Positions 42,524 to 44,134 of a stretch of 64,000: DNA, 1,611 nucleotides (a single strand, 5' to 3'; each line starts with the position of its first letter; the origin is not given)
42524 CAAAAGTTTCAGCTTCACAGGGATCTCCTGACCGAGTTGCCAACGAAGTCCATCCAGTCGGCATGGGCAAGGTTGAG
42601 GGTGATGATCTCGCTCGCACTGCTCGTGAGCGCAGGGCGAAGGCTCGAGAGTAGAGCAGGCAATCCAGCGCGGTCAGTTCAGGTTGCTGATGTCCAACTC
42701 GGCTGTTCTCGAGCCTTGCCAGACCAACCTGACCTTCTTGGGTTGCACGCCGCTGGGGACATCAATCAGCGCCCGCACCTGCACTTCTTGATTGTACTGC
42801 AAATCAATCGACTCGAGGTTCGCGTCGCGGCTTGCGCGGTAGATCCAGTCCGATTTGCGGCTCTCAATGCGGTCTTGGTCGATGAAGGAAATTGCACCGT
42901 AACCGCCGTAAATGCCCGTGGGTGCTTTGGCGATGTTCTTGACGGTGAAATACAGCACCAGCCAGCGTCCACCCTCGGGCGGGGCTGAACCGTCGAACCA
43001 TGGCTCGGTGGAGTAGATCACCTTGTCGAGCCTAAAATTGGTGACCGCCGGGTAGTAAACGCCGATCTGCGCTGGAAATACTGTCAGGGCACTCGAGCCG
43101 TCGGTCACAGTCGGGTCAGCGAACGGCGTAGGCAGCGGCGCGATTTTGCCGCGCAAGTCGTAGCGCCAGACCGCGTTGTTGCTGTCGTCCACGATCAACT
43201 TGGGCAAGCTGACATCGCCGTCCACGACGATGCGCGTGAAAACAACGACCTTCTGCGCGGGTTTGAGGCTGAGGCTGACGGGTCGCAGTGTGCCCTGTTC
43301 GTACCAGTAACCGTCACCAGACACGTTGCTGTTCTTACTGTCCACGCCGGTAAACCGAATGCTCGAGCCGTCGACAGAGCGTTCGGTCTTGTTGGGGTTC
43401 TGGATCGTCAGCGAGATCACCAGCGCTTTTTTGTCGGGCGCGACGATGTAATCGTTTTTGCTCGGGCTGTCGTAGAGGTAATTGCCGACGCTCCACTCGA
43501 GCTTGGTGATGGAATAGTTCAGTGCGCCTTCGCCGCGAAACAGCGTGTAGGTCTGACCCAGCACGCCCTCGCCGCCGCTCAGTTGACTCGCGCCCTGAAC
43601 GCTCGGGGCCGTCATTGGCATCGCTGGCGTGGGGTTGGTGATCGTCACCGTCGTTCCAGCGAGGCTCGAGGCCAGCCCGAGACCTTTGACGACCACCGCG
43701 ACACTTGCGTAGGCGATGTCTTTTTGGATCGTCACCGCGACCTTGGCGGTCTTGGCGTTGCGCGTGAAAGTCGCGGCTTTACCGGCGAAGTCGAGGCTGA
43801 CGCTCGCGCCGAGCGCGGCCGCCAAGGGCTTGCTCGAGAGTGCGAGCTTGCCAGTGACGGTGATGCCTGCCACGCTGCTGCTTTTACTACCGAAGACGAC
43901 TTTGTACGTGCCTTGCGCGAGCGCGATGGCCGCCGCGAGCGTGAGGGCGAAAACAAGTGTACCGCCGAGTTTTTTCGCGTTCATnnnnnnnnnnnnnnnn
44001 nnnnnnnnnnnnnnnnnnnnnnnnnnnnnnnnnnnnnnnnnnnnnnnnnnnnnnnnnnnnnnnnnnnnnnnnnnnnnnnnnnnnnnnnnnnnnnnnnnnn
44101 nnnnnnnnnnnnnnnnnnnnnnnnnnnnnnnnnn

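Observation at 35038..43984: Four operon members share a paralogous N-terminal module plus Pro/Ala linker, with unrelated C-terminal domains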

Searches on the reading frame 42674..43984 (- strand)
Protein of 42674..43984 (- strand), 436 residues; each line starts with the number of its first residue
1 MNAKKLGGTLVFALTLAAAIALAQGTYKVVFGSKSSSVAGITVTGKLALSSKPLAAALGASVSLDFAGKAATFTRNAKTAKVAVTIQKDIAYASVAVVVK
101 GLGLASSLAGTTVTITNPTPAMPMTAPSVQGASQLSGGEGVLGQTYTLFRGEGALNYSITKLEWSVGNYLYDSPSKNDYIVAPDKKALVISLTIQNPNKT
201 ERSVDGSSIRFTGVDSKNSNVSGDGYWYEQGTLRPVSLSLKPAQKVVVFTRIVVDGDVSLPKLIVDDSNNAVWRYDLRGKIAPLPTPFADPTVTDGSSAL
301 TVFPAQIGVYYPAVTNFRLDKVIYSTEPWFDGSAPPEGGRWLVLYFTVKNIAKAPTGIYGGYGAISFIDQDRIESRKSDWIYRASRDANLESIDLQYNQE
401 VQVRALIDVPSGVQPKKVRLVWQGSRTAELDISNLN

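Call 3: search_protein_families(library=pfam, max_evalue=1, proteins=[window:42674-43984:-])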
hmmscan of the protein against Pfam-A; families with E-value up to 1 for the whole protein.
window:42674-43984:- (436 aa): 2 families
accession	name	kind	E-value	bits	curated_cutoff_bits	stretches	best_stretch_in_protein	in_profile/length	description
PF11611.13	DUF4352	-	0.00023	21.9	25.9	1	162-246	12-93/122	Domain of unknown function (DUF4352)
PF07833.16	Cu_amine_oxidN1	-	0.011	16.1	24.2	1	37-86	10-59/108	Copper amine oxidase N-terminal domain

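Call 5: find_homologous_proteins(query=window:42674-43984:-)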
Query window:42674-43984:- (436 aa): 72 proteins with E <= 0.001 among 8000 candidates.
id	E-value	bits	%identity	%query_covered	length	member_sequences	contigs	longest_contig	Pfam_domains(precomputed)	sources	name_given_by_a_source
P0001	4.2e-255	864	91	100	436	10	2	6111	-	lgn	-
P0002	2.1e-238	809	85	100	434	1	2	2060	PF11611.14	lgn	-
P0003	1.6e-196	671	76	87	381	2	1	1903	-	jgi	jgi:hypothetical protein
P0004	2.4e-181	621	67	96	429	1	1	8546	-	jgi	jgi:hypothetical protein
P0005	3.6e-181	621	67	94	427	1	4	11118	PF11611.14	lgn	-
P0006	2.6e-180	618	65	94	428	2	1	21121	-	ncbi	-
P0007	3.7e-178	611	65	94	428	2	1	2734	PF16729.11,PF11611.14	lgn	-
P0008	1.2e-177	609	65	94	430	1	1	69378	-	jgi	jgi:hypothetical protein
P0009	1.9e-176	605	65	94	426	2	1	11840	PF11611.14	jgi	jgi:hypothetical protein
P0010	2.4e-176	605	65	94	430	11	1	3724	PF11611.14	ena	-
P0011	3.0e-176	605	66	96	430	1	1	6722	PF11611.14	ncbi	-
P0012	3.3e-175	601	64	97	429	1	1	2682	-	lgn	-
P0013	4.6e-175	601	64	98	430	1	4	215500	-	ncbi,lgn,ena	-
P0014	1.3e-172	593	63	94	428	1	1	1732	PF11611.14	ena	-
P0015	1.5e-171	589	63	98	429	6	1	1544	-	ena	-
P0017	3.9e-157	542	60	94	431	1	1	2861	PF11611.14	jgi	jgi:hypothetical protein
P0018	7.8e-157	541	60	98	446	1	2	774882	-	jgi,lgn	jgi:hypothetical protein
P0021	2.4e-54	203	37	85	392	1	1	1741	PF16729.11,PF11611.14,PF07833.17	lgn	-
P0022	1.4e-51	194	34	83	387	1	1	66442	PF11611.14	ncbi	-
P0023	6.0e-51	192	32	97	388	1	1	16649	PF11611.14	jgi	jgi:hypothetical protein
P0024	2.2e-50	190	34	83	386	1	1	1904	PF16729.11,PF11611.14,PF07833.17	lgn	-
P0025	3.2e-50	189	32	100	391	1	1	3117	PF16729.11,PF11611.14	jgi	jgi:hypothetical protein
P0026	2.0e-49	187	34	83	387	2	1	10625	PF11611.14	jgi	jgi:hypothetical protein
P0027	2.2e-48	183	33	83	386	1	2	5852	PF16729.11,PF11611.14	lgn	-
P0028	4.9e-47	179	35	70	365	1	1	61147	PF11611.14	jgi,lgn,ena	-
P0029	4.1e-45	173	37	70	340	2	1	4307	PF11611.14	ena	-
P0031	8.4e-45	172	32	83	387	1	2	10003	PF11611.14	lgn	-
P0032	1.5e-43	167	38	66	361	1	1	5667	PF11611.14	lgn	-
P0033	1.7e-43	167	36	71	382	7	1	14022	PF16729.11,PF11611.14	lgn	-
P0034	2.3e-43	167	34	83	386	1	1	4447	PF16729.11,PF11611.14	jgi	jgi:hypothetical protein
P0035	9.9e-43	165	31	94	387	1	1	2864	PF11611.14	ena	-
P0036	1.2e-42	164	32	84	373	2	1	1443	PF11611.14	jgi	jgi:hypothetical protein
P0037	5.5e-42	162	33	85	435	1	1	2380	PF16729.11,PF11611.14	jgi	jgi:hypothetical protein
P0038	4.9e-41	159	32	83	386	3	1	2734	PF16729.11,PF11611.14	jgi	jgi:Domain of unknown function (DUF4352)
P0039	5.0e-41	159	37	67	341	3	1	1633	PF11611.14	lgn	-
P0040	4.6e-40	156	33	79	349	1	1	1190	PF06280.19,PF11611.14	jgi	jgi:hypothetical protein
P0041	6.9e-40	155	34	72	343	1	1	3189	PF11611.14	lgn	-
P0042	8.7e-40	155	38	67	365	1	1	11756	PF11611.14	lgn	-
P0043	1.1e-39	155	31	83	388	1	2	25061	PF11611.14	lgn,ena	-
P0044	2.3e-39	154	34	73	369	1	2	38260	PF11611.14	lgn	-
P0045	3.0e-39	153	35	71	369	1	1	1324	PF11611.14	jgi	jgi:hypothetical protein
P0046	6.5e-39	152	34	70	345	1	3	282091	PF11611.14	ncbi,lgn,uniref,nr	ncbi:hypothetical protein [Deinococcus humi]|uniref:DUF4352 domain-containing protein n=1 Tax=Deinoc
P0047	1.4e-38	151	35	67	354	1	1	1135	PF11611.14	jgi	jgi:hypothetical protein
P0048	1.9e-38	151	35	68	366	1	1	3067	PF11611.14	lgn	-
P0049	2.1e-38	150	34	70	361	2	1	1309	PF06280.19,PF11611.14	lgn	-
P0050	7.0e-38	149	34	67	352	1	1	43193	PF11611.14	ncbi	-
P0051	2.0e-37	147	32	71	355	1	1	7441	PF11611.14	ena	-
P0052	2.9e-37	147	34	78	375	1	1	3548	PF11611.14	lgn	-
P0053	6.8e-37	146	34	69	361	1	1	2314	PF11611.14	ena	-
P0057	4.3e-36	143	36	68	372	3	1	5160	PF11611.14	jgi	jgi:hypothetical protein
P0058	1.8e-35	141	35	67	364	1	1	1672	PF11611.14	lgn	-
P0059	2.1e-35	141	34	71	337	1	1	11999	PF11611.14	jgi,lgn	jgi:hypothetical protein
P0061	4.0e-35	140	32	67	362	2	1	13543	PF11611.14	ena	-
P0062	3.2e-34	137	34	68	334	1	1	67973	PF11611.14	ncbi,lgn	ncbi:MAG: hypothetical protein ACE149_05685 [Armatimonadota bacterium]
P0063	3.8e-34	136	30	82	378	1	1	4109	PF11611.14,PF07833.17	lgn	-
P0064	1.1e-33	135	32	77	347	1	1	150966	PF11611.14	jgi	jgi:hypothetical protein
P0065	2.1e-33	134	32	68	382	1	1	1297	PF11611.14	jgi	jgi:hypothetical protein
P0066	2.2e-33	134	33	77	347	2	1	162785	PF11611.14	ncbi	ncbi:MAG TPA: DUF4352 domain-containing protein [Abditibacteriaceae bacterium]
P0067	3.0e-32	130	32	68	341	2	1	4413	PF11611.14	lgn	-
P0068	2.5e-31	127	33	70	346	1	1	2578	PF11611.14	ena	-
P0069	2.4e-30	124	37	54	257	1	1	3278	PF11611.14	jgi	jgi:hypothetical protein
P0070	2.0e-29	121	32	70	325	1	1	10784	PF11611.14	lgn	-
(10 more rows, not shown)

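Call 7: find_related_loci(query=window:42674-43984:-, collection=genome_contigs, flank=10000)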
Query window:42674-43984:- (436 aa) in genome_contigs; peptide patterns used: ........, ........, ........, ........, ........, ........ (x = any residue, [..] = any of these).
82 stretches matched a pattern; 4 encode a relative of the query (tblastn E <= 1e-3); 4 distinct loci.
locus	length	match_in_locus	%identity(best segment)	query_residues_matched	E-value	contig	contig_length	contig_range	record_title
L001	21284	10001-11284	76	9-436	0e+0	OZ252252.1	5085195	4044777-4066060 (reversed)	MAG: Deinococcales bacterium isolate 5cafd705-4e53-402a-ab4b-ed1a629fd506 genome assembly, chromosome: 1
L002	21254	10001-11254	64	10-431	0e+0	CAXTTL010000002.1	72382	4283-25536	MAG TPA_asm: uncultured Deinococcales bacterium isolate public_SRR11456923_metawrap_bin.2 genome assembly, contig: publi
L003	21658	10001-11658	65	16-435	2e-178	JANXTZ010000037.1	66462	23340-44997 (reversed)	MAG: Deinococcales bacterium isolate 339R_metabat_219 339R_k141_1382743, whole genome shotgun sequence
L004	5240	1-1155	65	49-435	2e-171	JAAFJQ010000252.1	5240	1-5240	MAG: Deinococcales bacterium isolate bin20.maxbin.b16b17b19.023 WN_Deinococcales_2_scaffold_252, whole genome shotgun se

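Call 22: search_protein_families(library=ncbifam, max_evalue=0.1, proteins=[window:42674-43984:-])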
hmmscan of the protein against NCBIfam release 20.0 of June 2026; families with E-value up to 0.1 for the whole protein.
window:42674-43984:- (436 aa): 0 families

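Call 23: search_protein_families(library=padloc, max_evalue=0.1, proteins=[window:42674-43984:-])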
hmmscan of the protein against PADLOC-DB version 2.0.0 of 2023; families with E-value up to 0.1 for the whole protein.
window:42674-43984:- (436 aa): 0 families

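Call 50: find_encoding_contigs(protein=P0022, flank=8000, max_places=2)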
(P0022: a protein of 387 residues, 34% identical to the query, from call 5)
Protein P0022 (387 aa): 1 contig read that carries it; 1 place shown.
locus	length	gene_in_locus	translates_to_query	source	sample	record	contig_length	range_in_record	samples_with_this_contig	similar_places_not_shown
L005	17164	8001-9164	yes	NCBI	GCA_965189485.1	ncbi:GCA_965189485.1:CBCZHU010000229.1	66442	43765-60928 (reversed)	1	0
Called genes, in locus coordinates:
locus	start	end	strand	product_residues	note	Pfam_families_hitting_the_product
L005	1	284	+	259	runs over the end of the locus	PF03009:GDPD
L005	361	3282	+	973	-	PF03704:BTAD, PF13191:AAA_16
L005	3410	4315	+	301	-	-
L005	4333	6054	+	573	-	-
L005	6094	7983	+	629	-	-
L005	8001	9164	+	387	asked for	PF11611:DUF4352 (faint)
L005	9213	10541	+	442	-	-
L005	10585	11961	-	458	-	PF02811:PHP (weak)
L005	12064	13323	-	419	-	PF13449:Phytase-like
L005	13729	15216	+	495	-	PF01663:Phosphodiest, PF00884:Sulfatase (weak)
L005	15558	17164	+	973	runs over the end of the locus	PF21783:YNCE (faint), PF22494:choice_anch_I (faint), PF04185:Phosphoesterase (faint)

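Call 74: find_encoding_contigs(protein=P0018, flank=10000, max_places=1)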
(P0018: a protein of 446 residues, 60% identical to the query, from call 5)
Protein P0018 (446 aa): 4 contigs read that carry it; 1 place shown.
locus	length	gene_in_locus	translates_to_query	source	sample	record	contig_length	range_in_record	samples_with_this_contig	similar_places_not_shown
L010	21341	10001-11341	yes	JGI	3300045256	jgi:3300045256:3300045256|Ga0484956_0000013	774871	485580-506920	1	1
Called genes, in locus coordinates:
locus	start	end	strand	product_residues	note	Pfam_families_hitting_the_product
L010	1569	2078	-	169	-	PF08002:DUF1697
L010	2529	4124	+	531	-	PF05731:TROVE, PF25045:vWA_Ro60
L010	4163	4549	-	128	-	PF02661:Fic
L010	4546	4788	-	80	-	PF04014:MazE_antitoxin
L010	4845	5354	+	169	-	PF12867:DinB_2, PF05163:DinB (weak)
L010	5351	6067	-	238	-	-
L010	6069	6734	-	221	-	PF18959:DUF5701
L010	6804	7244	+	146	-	PF12802:MarR_2, PF13551:HTH_29 (faint)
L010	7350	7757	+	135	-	-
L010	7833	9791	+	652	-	PF03704:BTAD, PF07719:TPR_2 (faint), PF13424:TPR_12 (faint), PF13181:TPR_8 (faint), PF00515:TPR_1 (faint)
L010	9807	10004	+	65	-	-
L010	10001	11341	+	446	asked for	-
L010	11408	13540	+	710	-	PF07676:PD40 (faint), PF26549:Tricorn_N (weak), PF15892:BNR_4 (faint)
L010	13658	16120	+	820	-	-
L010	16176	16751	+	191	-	-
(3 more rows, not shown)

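Call 75: find_encoding_contigs(protein=P0013, flank=10000, max_places=1)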
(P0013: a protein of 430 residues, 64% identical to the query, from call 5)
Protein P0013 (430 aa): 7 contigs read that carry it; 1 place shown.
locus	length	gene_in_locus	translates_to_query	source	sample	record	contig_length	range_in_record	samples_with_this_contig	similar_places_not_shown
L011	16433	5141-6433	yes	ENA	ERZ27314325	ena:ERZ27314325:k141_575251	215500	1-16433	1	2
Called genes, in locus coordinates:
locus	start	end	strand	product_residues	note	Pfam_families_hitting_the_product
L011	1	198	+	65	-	?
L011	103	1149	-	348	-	-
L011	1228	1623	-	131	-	PF01850:PIN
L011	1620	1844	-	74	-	-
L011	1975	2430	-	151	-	PF02590:SPOUT_MTase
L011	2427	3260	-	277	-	-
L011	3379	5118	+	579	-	PF00664:ABC_membrane, PF00005:ABC_tran, PF02463:SMC_N (weak)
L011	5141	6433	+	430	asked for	-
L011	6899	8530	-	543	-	PF00089:Trypsin, PF13365:Trypsin_2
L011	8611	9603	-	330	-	PF00144:Beta-lactamase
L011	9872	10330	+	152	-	PF13744:HTH_37 (faint)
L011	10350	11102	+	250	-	PF10370:Rv2993c-like_N, PF01557:FAA_hydrolase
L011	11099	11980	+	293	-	PF00753:Lactamase_B, PF12706:Lactamase_B_2 (weak)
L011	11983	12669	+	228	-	-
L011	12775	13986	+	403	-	PF00155:Aminotran_1_2, PF01212:Beta_elim_lyase (weak)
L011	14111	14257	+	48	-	-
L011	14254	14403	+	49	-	-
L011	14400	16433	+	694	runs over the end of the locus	PF25390:WD40_RLD, PF13540:RCC1_2 (weak), PF13540:RCC1_2, PF00415:RCC1, PF13540:RCC1_2, PF00415:RCC1, PF13540:RCC1_2, PF25390:WD40_RLD, +3 more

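Call 80: search_solved_structures(query=window:42674-43984:-, max_evalue=1)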
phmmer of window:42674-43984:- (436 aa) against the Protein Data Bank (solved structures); distinct sequences matched with E-value up to 1: 15.
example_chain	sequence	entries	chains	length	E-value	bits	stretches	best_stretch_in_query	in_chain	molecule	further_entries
4pcs_A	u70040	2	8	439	0.56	12.3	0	374-425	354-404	Alpha-L-fucosidase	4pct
2wvs_A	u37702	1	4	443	0.57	12.3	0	374-425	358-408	ALPHA-L-FUCOSIDASE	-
2wvt_A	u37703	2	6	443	0.57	12.3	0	374-425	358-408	ALPHA-L-FUCOSIDASE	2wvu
4wsj_A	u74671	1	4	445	0.58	12.3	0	374-425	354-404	Alpha-L-fucosidase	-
5i5r_A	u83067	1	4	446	0.58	12.3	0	374-425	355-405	Alpha-L-fucosidase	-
4pee_A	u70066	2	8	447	0.59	12.3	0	374-425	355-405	Alpha-L-fucosidase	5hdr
4jl2_A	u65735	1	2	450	0.59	12.2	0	374-425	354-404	alpha-L-fucosidase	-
2wvv_A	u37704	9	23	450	0.6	12.2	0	374-425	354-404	ALPHA-L-FUCOSIDASE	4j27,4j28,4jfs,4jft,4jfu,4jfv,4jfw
2wvv_B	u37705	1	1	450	0.6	12.2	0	374-425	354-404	ALPHA-L-FUCOSIDASE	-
2xib_A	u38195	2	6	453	0.61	12.2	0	374-425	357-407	ALPHA-L-FUCOSIDASE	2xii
3r6d_A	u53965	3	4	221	0.61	12.2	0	185-221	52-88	NAD-dependent epimerase/dehydratase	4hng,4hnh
4wsk_A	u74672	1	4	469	0.67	12.1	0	374-425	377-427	Alpha-L-fucosidase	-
4ipt_A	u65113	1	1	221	0.68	12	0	185-221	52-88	NAD-dependent epimerase/dehydratase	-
6hzy_A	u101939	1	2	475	0.69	12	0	374-425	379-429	Alpha-L-fucosidase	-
5m2m_D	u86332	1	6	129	0.76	11.9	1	143-233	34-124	Llama nanobody VHH3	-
